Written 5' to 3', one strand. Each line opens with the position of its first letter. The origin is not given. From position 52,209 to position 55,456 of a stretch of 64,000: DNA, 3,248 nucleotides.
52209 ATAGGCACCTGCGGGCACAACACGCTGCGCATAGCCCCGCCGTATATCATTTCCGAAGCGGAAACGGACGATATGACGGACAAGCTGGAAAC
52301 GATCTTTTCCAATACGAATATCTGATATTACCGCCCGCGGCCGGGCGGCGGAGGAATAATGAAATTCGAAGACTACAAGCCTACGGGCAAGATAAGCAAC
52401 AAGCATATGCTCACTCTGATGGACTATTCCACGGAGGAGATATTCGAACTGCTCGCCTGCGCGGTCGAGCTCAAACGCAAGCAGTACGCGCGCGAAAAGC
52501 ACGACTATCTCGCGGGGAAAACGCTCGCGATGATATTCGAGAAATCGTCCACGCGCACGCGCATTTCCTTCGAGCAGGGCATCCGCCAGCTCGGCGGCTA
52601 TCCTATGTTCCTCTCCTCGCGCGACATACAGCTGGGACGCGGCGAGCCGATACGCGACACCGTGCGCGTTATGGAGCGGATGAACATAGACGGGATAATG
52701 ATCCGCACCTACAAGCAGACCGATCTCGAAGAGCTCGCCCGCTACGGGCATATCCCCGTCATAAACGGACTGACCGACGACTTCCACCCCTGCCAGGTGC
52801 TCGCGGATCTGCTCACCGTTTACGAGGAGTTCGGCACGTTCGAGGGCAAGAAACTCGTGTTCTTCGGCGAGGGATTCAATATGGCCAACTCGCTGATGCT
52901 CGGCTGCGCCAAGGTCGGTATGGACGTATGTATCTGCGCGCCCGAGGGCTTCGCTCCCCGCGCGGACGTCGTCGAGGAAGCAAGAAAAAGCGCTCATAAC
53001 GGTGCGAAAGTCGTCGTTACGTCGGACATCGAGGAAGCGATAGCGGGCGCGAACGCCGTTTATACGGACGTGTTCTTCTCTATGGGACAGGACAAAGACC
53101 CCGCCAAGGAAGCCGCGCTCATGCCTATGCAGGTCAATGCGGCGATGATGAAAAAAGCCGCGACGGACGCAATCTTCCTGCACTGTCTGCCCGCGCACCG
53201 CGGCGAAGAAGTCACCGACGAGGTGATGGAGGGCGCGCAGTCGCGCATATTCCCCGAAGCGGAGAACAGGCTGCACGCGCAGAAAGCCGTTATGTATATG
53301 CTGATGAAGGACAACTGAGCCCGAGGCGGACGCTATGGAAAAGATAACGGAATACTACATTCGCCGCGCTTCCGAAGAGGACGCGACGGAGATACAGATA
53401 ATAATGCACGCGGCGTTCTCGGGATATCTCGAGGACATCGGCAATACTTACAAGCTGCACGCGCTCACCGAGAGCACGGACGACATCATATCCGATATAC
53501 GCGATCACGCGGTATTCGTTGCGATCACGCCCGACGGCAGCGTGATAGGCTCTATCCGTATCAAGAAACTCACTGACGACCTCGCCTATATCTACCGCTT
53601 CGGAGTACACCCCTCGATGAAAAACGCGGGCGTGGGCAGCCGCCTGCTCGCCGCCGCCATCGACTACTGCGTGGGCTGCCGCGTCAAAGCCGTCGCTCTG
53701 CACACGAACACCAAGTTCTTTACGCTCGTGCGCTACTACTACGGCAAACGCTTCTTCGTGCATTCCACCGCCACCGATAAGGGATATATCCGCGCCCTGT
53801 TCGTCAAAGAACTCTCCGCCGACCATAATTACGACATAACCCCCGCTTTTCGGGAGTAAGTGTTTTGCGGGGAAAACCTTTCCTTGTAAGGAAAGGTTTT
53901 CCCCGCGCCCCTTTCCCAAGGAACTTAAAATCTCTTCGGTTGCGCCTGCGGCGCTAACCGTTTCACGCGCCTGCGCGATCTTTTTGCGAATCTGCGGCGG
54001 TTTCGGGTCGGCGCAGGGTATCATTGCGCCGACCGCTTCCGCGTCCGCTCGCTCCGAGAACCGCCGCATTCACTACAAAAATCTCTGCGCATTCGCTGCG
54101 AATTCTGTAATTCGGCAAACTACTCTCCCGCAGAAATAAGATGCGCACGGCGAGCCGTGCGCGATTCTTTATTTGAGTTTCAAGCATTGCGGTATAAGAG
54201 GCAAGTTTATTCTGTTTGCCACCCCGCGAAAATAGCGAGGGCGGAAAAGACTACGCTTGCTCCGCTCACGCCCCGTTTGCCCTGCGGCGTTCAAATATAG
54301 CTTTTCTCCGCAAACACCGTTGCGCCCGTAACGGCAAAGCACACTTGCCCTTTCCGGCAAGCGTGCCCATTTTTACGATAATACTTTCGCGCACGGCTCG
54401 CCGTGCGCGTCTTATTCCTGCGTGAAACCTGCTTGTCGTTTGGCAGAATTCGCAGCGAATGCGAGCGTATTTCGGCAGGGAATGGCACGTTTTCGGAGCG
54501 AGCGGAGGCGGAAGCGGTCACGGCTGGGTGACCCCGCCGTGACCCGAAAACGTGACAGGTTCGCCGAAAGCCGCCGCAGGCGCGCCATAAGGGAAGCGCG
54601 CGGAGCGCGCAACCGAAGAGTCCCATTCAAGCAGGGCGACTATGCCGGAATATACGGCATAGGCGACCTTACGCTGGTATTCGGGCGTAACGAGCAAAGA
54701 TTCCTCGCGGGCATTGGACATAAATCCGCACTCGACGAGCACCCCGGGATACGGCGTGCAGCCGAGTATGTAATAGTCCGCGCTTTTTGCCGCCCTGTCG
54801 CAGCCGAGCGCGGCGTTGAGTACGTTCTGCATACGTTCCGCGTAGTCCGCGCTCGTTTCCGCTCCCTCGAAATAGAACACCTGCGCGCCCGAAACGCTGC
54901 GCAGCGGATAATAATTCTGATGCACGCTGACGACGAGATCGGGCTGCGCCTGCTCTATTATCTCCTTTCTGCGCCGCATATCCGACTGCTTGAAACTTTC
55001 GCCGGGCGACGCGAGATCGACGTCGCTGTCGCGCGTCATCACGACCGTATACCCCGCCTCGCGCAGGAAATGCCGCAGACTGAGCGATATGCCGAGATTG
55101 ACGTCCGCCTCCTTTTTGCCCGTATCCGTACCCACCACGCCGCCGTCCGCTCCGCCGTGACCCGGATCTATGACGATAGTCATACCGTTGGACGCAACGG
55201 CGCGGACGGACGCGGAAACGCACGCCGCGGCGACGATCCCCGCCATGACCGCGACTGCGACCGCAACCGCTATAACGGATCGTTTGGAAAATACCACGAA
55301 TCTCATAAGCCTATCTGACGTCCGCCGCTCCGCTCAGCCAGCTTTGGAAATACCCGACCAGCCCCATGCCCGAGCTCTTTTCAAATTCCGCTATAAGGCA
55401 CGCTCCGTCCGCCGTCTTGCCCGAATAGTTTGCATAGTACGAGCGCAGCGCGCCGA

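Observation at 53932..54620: A 690-bp intergenic element with 230-bp inverted arms that conserve a hairpin by compensatory change and supply the cwlD 3' end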

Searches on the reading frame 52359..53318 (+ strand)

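Call 90: search_protein_families(library=pfam, proteins=[window:52359-53318:+], max_evalue=0.001)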
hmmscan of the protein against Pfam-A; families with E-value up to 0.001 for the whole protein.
window:52359-53318:+ (319 aa): 2 families
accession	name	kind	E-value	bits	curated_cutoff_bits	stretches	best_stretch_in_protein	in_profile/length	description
PF00185.30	OTCace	-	3.9e-52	176.9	29.4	1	162-315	1-157/157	Aspartate/ornithine carbamoyltransferase, Asp/Orn binding domain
PF02729.26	OTCace_N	-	6.8e-51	172.7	29.9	1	15-156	1-148/148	Aspartate/ornithine carbamoyltransferase, carbamoyl-P binding domain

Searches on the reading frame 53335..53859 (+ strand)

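Call 90: search_protein_families(library=pfam, proteins=[window:53335-53859:+], max_evalue=0.001)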
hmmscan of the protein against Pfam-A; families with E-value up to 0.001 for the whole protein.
window:53335-53859:+ (174 aa): 3 families
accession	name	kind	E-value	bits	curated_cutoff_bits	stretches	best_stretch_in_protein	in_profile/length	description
PF00583.31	Acetyltransf_1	-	2.8e-13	50.6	20.7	1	45-135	17-111/116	Acetyltransferase (GNAT) family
PF13508.13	Acetyltransf_7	-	9.2e-09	36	27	1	58-118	3-65/84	Acetyltransferase (GNAT) domain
PF13673.13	Acetyltransf_10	-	2.1e-06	28.1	23.6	1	56-135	28-102/128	Acetyltransferase (GNAT) domain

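Call 93: search_protein_families(library=ncbifam, proteins=[window:53335-53859:+], max_evalue=0.00001)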
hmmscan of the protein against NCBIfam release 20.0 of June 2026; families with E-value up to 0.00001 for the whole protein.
window:53335-53859:+ (174 aa): 3 families
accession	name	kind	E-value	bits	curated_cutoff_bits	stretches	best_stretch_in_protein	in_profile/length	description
NF008212.0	PRK10975.1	equivalog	7.2e-08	32.5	219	1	57-146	137-226/232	dTDP-4-amino-4,6-dideoxy-D-galactose acyltransferase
NF005840.0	PRK07757.1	equivalog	8.4e-08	32.3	154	1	42-134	28-118/153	N-acetyltransferase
NF005921.0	PRK07922.1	equivalog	2e-06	27.5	180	1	8-130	8-119/170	amino-acid N-acetyltransferase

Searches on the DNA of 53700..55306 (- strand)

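Call 5: search_rna_families(source=window, start=53700, end=54900, threshold=evalue, max_evalue=10, show_alignments=3)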
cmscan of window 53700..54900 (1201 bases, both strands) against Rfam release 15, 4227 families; matches with E-value up to 10: 10.
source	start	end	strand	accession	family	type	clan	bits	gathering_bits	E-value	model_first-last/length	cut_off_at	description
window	53866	53907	+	RF03861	mir-4484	Gene; miRNA;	-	24.1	90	0.14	1-89/89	no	mir-4484 microRNA precursor family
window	54109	54168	-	RF01404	PinT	Gene; sRNA;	-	18.2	60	0.77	1-76/76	no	PinT (STnc440) Hfq binding RNA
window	53997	54064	-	RF03582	mir-m22-1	Gene; miRNA;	-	17.9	80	6.7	1-67/67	no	mir-m22-1 microRNA precursor family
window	53997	54064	+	RF03582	mir-m22-1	Gene; miRNA;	-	17.2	80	9.5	1-67/67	no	mir-m22-1 microRNA precursor family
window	53845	53923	+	RF00873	mir-550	Gene; miRNA;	-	17.1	81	2.6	1-85/85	no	mir-550 microRNA precursor family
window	53823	53851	+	RF00184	PVX_3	Cis-reg;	-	16.9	42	0.95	1-54/54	no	Potato virus X cis-acting regulatory element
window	53835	53997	+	RF02132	HOXB13-AS1_1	Gene; lncRNA;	-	16.8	60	0.72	1-136/136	no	HOXB13 antisense RNA 1 conserved region 1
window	53986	54073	-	RF03134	S6-S18-Chlorobi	Cis-reg; leader;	-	16.6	47.4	5.9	1-76/76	no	S6-S18-Chlorobi ribosomal protein leader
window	53838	53922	-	RF02236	asX2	Gene; sRNA;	-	15.3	70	4.7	1-87/87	no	Xanthomonas sRNA asX2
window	54805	54855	-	RF02357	RNaseP-T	Gene; ribozyme;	CL00002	14.3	60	2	1-208/208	no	RNaseP truncated form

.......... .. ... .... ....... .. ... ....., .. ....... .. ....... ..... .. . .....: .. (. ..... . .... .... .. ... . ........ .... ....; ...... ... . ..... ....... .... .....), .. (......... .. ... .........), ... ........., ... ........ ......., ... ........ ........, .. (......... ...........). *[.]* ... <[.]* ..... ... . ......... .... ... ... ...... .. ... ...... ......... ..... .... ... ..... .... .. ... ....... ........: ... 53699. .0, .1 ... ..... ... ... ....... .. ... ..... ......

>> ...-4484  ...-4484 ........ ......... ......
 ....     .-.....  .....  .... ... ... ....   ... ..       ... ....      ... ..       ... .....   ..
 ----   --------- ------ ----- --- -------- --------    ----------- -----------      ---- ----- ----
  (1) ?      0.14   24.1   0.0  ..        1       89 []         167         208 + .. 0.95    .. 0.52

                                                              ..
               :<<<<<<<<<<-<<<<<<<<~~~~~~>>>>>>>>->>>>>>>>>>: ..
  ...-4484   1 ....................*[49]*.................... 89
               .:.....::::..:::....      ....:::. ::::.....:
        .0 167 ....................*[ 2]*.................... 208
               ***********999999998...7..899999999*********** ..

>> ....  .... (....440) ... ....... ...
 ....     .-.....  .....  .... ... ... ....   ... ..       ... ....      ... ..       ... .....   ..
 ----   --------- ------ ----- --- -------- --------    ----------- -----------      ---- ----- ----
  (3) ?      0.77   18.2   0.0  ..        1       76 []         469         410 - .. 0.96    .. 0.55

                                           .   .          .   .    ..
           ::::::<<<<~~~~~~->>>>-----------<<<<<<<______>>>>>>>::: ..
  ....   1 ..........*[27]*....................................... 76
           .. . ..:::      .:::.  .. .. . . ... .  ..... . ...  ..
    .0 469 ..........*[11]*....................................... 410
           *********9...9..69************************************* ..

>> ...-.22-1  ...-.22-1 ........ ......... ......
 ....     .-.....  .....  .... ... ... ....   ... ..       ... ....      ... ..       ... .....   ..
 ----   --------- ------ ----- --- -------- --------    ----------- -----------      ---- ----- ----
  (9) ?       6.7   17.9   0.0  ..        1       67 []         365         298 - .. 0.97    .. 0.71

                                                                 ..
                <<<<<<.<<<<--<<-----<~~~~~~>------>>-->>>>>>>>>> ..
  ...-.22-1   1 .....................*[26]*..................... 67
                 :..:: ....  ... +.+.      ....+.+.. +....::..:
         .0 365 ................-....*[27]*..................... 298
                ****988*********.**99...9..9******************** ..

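Call 43: search_rna_families(source=L048, start=10500, end=12300, threshold=evalue, max_evalue=1, show_alignments=2)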
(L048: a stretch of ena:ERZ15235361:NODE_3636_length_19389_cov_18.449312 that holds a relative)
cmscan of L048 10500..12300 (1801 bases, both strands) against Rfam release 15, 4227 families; matches with E-value up to 1: 0.
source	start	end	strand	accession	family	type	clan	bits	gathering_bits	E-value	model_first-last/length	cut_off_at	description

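Call 68: search_dna_similar(query=window:53860-54640:+, collection=plasmids, mode=distant, max_evalue=0.001, max_rows=10)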
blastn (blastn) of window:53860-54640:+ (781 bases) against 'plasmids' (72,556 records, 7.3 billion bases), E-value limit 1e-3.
No match.

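Call 69: search_dna_similar(query=window:53860-54640:+, collection=phages, mode=distant, max_evalue=0.001, max_rows=10)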
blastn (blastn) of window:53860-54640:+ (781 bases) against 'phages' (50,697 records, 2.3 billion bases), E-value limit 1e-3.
No match.

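Call 88: build_rna_model(alignment_id=A10)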
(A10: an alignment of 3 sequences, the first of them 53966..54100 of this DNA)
Model R1 built from alignment A10 (3 sequences, 135 columns); structure: RNAalifold consensus.
model positions 135; base pairs 44; branch points 1; effective number of sequences 0.76; information 0.59 bits per position. Calibrated on 0.2 Mb of random sequence (short: E-values are rough).
structure used (alignment columns):
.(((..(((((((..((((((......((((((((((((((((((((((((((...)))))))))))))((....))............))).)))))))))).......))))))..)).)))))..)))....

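Call 89: search_with_rna_model(model_id=R1, sources=[window, L001, L002, L003, L004, L005, L006, L007, L008, L009, L010, L046, L047, L048, L049, L050, L051, L052, L053, L054, L055, L056, L057, L058, L059, L060, L061, L062, L063, L064, L065, L066, L067, L068, L069, L070, L071, L072, L073, L074, L075, L076, L077, L078, L079, L080, L081, L082, L083, L084, L085, L086, L087, L088, L089, L090, L091, L092, L093, L094, L095, L096, L097, L098, L099, L100, L101, L102, L103, L104, L105, L106, L107, L108, L109, L110, L111, L112, L113, L114, L115, L116, L117, L118, L119, L120, L121, L122, L123, L124, L125, L126, L127, L128, L129, L130, L131, L132, L133, L134], max_evalue=1)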
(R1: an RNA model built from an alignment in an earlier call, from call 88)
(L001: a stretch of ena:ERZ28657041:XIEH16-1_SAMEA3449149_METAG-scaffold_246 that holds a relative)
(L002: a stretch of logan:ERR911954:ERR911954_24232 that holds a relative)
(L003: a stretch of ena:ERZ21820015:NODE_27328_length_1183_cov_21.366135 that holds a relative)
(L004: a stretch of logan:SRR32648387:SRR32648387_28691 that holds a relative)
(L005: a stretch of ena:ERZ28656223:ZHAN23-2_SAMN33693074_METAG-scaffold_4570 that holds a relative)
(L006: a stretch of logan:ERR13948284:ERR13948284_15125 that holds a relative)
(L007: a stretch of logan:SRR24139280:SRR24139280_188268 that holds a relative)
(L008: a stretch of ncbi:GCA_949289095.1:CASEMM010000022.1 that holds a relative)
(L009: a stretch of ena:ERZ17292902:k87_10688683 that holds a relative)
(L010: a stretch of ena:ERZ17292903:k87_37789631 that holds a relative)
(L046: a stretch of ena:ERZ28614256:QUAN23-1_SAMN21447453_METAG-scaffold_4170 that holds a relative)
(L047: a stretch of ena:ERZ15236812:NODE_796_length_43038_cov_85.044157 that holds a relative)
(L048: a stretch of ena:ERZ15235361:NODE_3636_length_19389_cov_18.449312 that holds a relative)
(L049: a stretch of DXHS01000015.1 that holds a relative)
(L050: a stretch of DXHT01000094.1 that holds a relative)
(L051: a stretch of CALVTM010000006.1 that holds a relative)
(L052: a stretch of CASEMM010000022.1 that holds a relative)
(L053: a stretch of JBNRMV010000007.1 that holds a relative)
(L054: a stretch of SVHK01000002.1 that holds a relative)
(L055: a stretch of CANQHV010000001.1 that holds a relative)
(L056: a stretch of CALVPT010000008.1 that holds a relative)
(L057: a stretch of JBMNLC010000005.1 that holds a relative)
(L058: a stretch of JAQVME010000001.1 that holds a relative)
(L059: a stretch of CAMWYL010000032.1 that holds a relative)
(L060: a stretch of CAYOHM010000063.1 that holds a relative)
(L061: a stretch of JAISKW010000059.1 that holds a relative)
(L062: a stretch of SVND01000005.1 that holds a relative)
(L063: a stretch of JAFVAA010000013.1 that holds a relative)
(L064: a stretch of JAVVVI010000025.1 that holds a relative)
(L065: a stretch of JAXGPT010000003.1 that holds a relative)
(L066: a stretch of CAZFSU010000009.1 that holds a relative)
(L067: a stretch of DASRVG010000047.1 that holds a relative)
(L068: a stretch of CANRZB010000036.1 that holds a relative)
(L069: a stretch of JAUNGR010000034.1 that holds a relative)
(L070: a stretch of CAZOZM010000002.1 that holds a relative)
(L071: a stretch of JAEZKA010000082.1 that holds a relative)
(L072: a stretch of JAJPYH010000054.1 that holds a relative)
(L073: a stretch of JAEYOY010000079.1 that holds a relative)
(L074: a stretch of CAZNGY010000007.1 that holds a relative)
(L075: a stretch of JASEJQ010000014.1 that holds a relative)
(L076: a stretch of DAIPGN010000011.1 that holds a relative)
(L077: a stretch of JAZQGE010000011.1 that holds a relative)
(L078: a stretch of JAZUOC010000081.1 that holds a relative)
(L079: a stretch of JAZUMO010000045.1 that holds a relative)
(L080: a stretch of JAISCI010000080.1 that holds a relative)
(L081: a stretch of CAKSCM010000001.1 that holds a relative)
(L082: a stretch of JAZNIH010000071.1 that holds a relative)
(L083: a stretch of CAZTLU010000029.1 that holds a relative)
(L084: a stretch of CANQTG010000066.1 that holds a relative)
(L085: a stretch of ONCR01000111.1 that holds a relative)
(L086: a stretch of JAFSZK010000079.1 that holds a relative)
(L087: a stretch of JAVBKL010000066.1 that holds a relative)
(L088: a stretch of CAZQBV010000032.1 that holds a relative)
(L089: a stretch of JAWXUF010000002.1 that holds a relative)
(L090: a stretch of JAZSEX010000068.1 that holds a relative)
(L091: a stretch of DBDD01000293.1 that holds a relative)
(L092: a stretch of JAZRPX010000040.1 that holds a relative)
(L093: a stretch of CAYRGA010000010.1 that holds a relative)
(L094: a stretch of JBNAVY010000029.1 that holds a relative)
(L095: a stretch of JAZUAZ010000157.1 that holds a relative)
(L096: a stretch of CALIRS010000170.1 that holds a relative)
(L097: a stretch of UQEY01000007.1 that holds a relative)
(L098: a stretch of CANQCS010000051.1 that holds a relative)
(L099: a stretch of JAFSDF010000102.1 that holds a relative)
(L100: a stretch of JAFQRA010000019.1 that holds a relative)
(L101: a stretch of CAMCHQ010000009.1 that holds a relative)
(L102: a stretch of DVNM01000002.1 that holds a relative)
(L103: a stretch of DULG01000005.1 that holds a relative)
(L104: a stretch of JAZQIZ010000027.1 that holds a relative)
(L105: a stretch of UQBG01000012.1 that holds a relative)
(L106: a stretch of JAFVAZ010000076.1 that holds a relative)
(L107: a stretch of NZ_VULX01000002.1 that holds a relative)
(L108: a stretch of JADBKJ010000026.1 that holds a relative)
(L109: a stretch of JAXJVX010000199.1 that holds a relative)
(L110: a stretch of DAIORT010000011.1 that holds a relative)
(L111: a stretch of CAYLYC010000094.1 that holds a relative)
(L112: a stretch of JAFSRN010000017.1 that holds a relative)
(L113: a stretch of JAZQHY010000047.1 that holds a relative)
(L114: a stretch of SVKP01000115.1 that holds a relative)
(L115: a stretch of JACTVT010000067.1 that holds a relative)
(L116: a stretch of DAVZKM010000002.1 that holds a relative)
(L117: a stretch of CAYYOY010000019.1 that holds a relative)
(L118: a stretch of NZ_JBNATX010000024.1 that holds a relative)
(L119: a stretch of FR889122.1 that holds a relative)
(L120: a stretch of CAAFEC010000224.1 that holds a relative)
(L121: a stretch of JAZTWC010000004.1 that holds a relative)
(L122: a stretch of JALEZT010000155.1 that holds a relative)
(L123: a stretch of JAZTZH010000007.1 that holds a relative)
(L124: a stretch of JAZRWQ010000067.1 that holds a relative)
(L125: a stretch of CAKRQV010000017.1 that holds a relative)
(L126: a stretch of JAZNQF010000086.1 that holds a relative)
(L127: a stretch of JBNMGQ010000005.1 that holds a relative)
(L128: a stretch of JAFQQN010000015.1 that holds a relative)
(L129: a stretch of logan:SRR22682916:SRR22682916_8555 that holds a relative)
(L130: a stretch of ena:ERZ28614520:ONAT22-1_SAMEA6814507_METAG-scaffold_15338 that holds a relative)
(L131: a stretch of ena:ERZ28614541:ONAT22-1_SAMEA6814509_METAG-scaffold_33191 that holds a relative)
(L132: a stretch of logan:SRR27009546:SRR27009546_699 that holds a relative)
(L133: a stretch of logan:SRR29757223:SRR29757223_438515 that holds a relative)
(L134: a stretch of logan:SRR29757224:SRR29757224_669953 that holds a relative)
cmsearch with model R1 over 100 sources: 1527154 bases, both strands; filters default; matches with E-value up to 1: 13.
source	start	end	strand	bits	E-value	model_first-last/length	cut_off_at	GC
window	53966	54100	+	161.1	2e-28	1-135/135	no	0.63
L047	11222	11356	-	161.1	2e-28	1-135/135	no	0.63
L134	1816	1949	+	159.3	4.6e-28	1-135/135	no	0.63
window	54451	54584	-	144.8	3.4e-25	1-135/135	no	0.67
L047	10663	10871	+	81.1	1.3e-12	1-135/135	no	0.61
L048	10663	10871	+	81.1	1.3e-12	1-135/135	no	0.61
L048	11489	11696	+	74.2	3e-11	1-135/135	no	0.57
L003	1083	1183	+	65.5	1.6e-09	1-101/135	3'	0.72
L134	1813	1946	-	28.2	0.038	1-135/135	no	0.63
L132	2919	2953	+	26.2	0.096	1-35/135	3'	0.66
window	53963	54097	-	26.1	0.099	1-135/135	no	0.61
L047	11225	11359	+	26.1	0.099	1-135/135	no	0.61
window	54454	54587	+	23.1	0.39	1-135/135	no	0.66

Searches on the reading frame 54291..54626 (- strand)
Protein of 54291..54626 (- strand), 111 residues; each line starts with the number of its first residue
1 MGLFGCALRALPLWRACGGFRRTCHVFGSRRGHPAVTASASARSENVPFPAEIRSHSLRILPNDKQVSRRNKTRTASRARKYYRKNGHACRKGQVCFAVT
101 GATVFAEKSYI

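Call 76: search_protein_representatives(protein=window:54291-54626:-)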
Query: 111 residues. Proteins with E-value up to 0.001 (for the whole library): 4; up to 1e-10: 1; up to 1e-30: 0. The best 4 are listed.
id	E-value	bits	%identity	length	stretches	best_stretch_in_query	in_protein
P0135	9.5e-13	64.9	53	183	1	10-82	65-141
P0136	1.1e-04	38.9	40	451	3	5-36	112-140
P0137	4.4e-04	37.0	24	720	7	8-60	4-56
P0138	6.0e-04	36.6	65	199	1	4-46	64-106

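Call 78: list_cluster_members(proteins=[P0135, P0138])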
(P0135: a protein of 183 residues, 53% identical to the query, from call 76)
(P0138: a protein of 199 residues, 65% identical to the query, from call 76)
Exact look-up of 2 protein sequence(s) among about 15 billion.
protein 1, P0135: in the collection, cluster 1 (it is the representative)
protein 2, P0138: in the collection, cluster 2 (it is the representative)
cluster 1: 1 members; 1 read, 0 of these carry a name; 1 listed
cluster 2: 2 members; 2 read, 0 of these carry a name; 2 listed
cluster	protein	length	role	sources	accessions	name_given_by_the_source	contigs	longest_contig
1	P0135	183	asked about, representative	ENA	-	-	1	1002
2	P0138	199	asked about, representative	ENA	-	-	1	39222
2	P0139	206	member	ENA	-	-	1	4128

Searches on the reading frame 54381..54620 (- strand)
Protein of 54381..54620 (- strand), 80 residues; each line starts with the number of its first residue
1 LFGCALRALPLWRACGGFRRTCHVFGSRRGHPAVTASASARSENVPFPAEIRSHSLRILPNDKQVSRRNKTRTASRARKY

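Call 81: find_homologous_proteins(query=A9, max_evalue=0.01)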
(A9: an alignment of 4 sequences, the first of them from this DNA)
Query A9 (4 sequences) (80 aa, profile of the alignment): 1 proteins with E <= 0.01 among 605 candidates.
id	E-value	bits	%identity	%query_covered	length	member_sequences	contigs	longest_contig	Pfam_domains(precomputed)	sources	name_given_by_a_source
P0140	9.9e-9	53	48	41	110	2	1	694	-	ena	-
